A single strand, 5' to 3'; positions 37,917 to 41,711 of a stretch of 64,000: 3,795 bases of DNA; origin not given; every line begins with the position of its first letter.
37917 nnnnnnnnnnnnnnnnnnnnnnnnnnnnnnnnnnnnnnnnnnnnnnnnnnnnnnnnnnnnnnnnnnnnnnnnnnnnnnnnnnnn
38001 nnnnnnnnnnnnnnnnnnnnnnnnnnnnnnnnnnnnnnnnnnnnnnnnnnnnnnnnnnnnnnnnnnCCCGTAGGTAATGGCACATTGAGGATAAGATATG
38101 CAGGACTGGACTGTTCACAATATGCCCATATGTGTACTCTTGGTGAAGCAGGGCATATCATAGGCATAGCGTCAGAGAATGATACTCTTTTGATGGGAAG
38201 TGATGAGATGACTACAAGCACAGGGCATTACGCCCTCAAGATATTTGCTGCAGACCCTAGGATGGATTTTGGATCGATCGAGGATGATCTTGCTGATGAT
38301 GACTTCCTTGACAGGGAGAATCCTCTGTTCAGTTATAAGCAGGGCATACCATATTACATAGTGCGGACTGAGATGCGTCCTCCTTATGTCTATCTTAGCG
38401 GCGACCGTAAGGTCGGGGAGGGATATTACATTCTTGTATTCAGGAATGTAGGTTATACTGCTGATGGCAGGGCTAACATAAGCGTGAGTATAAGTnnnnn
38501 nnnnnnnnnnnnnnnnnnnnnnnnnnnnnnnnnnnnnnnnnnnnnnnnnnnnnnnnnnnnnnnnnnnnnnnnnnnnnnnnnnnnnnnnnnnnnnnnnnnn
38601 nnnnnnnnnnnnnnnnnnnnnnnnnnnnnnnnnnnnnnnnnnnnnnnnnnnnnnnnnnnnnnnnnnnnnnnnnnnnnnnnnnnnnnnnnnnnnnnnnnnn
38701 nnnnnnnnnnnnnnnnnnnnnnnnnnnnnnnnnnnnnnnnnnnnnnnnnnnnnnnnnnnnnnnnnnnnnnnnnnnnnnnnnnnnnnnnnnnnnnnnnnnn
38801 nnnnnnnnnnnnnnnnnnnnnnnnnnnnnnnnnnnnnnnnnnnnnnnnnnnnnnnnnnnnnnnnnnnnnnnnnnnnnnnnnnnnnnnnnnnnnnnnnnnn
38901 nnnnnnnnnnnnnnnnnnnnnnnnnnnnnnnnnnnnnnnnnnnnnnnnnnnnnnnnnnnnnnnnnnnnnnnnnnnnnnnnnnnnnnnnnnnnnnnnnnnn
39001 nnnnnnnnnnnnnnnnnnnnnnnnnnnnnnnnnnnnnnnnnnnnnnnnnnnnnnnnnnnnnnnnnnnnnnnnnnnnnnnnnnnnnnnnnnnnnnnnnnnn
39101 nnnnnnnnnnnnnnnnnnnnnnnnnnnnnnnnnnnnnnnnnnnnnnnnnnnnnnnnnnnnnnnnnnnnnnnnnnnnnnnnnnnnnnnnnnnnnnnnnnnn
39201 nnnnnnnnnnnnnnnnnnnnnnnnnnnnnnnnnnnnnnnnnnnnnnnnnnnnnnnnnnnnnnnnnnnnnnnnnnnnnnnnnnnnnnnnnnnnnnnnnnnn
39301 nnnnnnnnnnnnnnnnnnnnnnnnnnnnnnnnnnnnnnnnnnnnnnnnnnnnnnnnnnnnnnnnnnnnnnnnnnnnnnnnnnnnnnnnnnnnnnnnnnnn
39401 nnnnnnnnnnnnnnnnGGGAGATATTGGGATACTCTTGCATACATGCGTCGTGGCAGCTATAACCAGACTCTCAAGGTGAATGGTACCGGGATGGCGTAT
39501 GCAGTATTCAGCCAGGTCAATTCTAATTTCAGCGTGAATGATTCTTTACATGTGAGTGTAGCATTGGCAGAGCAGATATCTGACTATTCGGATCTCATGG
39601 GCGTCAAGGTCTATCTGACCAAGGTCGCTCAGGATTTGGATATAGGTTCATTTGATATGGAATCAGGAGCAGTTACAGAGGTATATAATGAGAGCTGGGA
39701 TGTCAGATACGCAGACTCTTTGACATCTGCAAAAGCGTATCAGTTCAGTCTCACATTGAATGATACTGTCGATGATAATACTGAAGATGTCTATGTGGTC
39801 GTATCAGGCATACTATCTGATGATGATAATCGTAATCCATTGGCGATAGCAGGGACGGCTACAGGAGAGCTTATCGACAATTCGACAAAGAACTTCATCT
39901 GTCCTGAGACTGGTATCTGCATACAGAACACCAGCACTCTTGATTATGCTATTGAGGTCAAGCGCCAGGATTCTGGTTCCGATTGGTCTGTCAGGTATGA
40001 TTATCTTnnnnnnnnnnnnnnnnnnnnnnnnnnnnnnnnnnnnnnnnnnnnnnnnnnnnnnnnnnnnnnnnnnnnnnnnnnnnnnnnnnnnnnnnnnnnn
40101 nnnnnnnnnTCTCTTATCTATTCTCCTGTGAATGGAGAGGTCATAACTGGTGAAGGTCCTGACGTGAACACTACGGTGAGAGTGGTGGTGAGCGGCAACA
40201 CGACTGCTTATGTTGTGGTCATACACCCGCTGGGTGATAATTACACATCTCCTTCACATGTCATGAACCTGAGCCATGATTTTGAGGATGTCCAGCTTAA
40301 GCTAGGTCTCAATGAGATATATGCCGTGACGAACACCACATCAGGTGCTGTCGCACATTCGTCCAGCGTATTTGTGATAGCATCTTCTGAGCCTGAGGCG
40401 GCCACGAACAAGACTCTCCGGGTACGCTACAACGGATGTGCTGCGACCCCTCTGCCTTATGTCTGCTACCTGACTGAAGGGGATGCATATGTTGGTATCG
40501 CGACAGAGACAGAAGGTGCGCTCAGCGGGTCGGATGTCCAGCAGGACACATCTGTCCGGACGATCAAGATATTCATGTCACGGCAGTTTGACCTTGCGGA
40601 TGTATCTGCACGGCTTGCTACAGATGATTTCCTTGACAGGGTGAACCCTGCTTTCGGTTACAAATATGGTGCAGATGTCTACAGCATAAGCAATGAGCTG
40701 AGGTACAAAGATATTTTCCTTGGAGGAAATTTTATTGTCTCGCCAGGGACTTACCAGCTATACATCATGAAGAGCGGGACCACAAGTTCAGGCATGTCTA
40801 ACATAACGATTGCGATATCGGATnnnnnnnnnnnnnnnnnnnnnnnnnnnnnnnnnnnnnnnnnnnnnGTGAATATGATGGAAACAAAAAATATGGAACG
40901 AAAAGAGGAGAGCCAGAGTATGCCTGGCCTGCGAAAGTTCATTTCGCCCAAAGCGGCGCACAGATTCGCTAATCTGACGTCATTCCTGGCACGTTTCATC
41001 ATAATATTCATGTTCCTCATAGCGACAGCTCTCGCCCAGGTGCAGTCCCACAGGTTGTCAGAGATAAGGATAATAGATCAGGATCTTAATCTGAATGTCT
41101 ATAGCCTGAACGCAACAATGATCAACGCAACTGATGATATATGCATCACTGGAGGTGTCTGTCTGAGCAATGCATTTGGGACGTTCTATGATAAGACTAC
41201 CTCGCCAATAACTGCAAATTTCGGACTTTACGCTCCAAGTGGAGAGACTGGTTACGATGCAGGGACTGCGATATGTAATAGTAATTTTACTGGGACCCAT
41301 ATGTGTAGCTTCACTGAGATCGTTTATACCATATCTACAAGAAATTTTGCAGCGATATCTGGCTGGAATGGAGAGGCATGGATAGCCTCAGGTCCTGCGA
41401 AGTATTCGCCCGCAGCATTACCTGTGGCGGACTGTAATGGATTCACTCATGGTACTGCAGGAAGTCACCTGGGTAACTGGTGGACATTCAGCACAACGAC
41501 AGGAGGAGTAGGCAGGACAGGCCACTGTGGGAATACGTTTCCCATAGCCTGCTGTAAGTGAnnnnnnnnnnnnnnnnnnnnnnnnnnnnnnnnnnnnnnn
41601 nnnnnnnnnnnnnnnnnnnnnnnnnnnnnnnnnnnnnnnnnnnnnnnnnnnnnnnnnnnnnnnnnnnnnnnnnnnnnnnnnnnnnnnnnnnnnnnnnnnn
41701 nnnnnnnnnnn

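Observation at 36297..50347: A ~730-aa module present three times: fused to the giant and as two free secreted proteins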

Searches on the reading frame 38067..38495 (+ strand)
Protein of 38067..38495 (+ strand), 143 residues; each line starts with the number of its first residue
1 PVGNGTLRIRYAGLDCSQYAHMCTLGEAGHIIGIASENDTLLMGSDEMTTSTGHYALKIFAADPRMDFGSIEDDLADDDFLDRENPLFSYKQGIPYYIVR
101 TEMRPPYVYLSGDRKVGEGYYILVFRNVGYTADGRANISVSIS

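Call 61: search_protein_families(library=pfam, proteins=[window:38067-38495:+], max_evalue=10)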
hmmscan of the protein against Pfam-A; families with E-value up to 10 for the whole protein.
window:38067-38495:+ (143 aa): 0 families

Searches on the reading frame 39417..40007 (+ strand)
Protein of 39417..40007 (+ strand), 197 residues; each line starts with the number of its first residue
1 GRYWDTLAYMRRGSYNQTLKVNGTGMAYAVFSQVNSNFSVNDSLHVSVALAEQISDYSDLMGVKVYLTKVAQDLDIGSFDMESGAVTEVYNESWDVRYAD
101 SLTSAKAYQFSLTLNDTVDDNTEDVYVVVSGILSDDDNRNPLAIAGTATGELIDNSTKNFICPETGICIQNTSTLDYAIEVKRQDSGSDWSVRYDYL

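Call 45: predict_structure(alignment_id=A3)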
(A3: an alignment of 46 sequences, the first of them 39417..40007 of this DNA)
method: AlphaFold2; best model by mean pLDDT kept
length: 197 residues; sequences in the alignment: 46
mean_pLDDT: 93.2   pTM: 0.88
mean pLDDT of the five models: 93.2, 92.4, 92.1, 91.6, 91.1
residues with pLDDT >= 90: 170; 70-90: 16; 50-70: 11; < 50: 0
segments of 3 or more residues with pLDDT < 50: none
pLDDT, mean of each block of 10 residues (from residue 1): 88 95 94 97 97 90 97 96 97 93 95 97 98 93 96 95 97 96 80 61
secondary structure, 60 per line:
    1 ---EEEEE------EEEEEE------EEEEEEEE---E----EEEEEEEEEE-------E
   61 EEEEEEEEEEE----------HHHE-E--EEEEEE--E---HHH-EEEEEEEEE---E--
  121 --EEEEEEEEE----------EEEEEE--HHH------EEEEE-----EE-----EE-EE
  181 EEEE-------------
elements in order: E4-8 E15-20 E27-34 E43-52 E60-71 E90-95 E106-114 E123-131 E142-147 E159-163 E179-184
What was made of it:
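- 39420..40001 (+): Jelly-roll insert domain of copy 2 (module residues ~269-462, with the 'DDDNRN' motif). It splits an Ig-like domain whose two halves are residues 206-268 and 463-497. The model of residues 268-464 has pLDDT 93.2 and pTM 0.88, with 11 strands (call 45).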

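Call 49: fold_search(model_id=the predicted structure, library=pdb)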
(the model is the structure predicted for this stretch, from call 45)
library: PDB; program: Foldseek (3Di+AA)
matches with E <= 10: 1588; with E <= 0.001: 0
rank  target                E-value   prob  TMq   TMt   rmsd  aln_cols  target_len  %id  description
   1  8h2i_bG               1.1e-03  1.00  0.51  0.24   5.7       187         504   10  Near-atomic structure of five-fold averaged PBCV-1 capsid (released 2022-11-16)
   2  6zps_AAA              1.4e-03  0.99  0.33  0.13  10.9       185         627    9  Structure of Unliganded MgGH51 a-L-Arabinofuranosidase Crystal Type 3 Collected at 2.75 A (released 2020-11-11)
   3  3qbq_A                1.5e-03  0.84  0.25  0.30  13.4       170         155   14  Crystal structure of extracellular domains of mouse RANK-RANKL complex (released 2011-03-02)
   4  6a99_D                1.8e-03  0.93  0.31  0.31  11.4       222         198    9  Crystal structure of a Stig cyclases Fisc from Fischerella sp. TAU in complex with (3Z)-3-(1-methyl-2-pyrrolidinyliden (released 2018-12-19)
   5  2df7_E                2.3e-03  0.69  0.26  0.16  15.3       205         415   13  Crystal structure of infectious bursal disease virus VP2 subviral particle (released 2006-06-27)
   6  5yvk                  3.3e-03  0.91  0.32  0.32  12.6       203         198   11  Crystal structure of a cyclase Famc1 from Fischerella ambigua UTEX 1903 (released 2018-11-07)
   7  6a8x_A                3.7e-03  0.87  0.32  0.31  11.6       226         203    9  Crystal structure of a apo form cyclase from Fischerella sp. (released 2018-12-19)
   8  3gbw                  3.9e-03  0.99  0.40  0.47   7.1       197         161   11  Crystal structure of the first PHR domain of the Mouse Myc-binding protein 2 (MYCBP-2) (released 2009-03-24)
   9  7auw_A                4.6e-03  0.97  0.33  0.15   8.4       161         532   14  Inhibitory complex of human meprin beta with mouse fetuin-B. (released 2021-04-14)
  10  4gwm_B                4.9e-03  0.96  0.33  0.14  10.4       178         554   12  Crystal structure of human promeprin beta (released 2012-09-19)
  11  9e7m_Ja               4.9e-03  0.66  0.26  0.09  14.5       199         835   10  In situ cryoEM structure of bacteriophage Ur-lambda tail tip complex (released 2025-11-05)
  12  4ci7_A                5.4e-03  1.00  0.46  0.22   5.5       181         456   12  The crystal structure of the cysteine protease and lectin-like domains of Cwp84, a surface layer associated protein of (released 2014-05-14)
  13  6a98_A                6.0e-03  0.82  0.31  0.31  11.8       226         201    8  Crystal structure of a cyclase from Fischerella sp. TAU (released 2018-12-19)
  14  5z53_D                6.4e-03  0.93  0.35  0.34  10.3       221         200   10  Crystal structure of a cyclase Filc from Fischerella sp. in complex with cyclo-L-Arg-D-Pro (released 2018-12-19)
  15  3ide_B                7.5e-03  0.41  0.24  0.14  17.3       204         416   12  Structure of IPNV subviral particle (released 2009-12-29)
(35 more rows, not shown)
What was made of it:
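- The insert domain resembles CBM4/16/27 and the lectin-like domain of Cwp84 in fold (call 49).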

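Call 64: fold_search(model_id=the predicted structure, library=viral)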
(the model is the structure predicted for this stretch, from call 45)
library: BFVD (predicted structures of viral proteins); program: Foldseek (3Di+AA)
matches with E <= 10: 1782; with E <= 0.001: 25
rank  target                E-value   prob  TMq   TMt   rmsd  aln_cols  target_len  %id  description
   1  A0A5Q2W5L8            6.4e-05  1.00  0.58  0.18   5.4       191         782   15  (no name in the UniProt tables at hand)
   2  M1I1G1                2.5e-04  1.00  0.55  0.24   4.6       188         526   11  (no name in the UniProt tables at hand)
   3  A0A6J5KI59            2.5e-04  0.97  0.25  0.14  17.9       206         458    8  Collagen triple helix repeat [uncultured Caudovirales phage]
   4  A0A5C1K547            2.6e-04  1.00  0.45  0.22   7.6       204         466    9  (no name in the UniProt tables at hand)
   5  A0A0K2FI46            3.2e-04  1.00  0.39  0.14   7.0       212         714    9  Uncharacterized protein [Achromobacter phage phiAxp-3]
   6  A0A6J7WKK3            3.2e-04  0.85  0.24  0.07  16.4       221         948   11  Uncharacterized protein [uncultured Caudovirales phage]
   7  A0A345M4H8            4.2e-04  0.99  0.30  0.33  13.4       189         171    5  Uncharacterized protein [Arthrobacter phage Dewayne]
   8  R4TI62                4.5e-04  1.00  0.39  0.44   8.0       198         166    8  DUF7298 domain-containing protein [Streptomyces phage Lika]
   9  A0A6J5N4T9            4.7e-04  0.92  0.27  0.11  14.6       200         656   10  Uncharacterized protein [uncultured Caudovirales phage]
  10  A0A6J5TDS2            4.7e-04  0.72  0.21  0.10  18.1       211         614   11  Uncharacterized protein [uncultured Caudovirales phage]
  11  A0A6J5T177            5.5e-04  0.51  0.18  0.16  17.4       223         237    8  Uncharacterized protein [uncultured Caudovirales phage]
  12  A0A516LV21            5.8e-04  1.00  0.38  0.10   7.9       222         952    9  (no name in the UniProt tables at hand)
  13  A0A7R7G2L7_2          6.9e-04  1.00  0.42  0.09   7.4       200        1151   14  (no name in the UniProt tables at hand)
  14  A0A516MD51            6.9e-04  0.96  0.28  0.11  11.0       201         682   13  (no name in the UniProt tables at hand)
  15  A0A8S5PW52            7.6e-04  1.00  0.49  0.32   4.9       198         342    8  Uncharacterized protein (Fragment) [Siphoviridae sp. ctrAf3]
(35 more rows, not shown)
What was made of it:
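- On Carbohydrate-binding modules / lectin jelly rolls: The fold matches have TMq 0.3-0.58 and E >= 6e-5 (calls 49, 64).
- The insert domain has a jelly-roll fold like CBMs, lectin-like domains and phage fibre head domains (calls 49, 64).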

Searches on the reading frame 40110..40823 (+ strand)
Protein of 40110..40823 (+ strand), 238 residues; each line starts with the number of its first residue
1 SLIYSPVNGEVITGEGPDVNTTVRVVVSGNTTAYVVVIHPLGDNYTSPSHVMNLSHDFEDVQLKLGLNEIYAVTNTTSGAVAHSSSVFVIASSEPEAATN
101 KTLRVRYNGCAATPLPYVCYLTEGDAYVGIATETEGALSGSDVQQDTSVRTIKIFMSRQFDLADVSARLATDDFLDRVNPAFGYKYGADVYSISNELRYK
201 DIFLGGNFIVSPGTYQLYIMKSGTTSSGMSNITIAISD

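Call 67: find_homologous_proteins(query=A4, max_evalue=0.001)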
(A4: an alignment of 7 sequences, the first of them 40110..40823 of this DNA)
Query A4 (7 sequences) (238 aa, profile of the alignment): 1 proteins with E <= 0.001 among 5078 candidates.
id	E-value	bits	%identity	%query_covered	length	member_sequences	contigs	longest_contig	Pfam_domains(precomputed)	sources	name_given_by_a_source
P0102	2.4e-83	297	49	98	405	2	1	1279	-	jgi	jgi:hypothetical protein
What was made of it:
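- Tried and rejected: Word-indexed search with a profile of the C-terminal 240 aa. It returned a single fragment and missed known members, so it says nothing about the distribution of that domain (call 67).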

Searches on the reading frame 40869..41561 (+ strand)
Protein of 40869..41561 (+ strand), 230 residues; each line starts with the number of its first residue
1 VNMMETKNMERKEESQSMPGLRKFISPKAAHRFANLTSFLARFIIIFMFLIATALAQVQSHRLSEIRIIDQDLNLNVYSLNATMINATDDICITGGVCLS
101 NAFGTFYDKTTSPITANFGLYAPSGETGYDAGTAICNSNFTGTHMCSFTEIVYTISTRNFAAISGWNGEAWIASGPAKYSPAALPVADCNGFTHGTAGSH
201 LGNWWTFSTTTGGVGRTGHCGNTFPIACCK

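Call 10: search_protein_families(library=pfam, proteins=[window:40869-41561:+], max_evalue=0.1)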
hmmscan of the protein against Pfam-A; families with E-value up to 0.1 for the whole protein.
window:40869-41561:+ (230 aa): 0 families

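Call 55: search_protein_families(library=ncbifam, proteins=[window:40869-41561:+], max_evalue=0.1)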
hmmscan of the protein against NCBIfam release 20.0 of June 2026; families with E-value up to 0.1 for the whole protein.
window:40869-41561:+ (230 aa): 0 families

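Call 56: search_protein_families(library=phrogs, proteins=[window:40869-41561:+], max_evalue=0.01)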
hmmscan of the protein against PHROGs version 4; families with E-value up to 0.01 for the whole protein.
window:40869-41561:+ (230 aa): 0 families
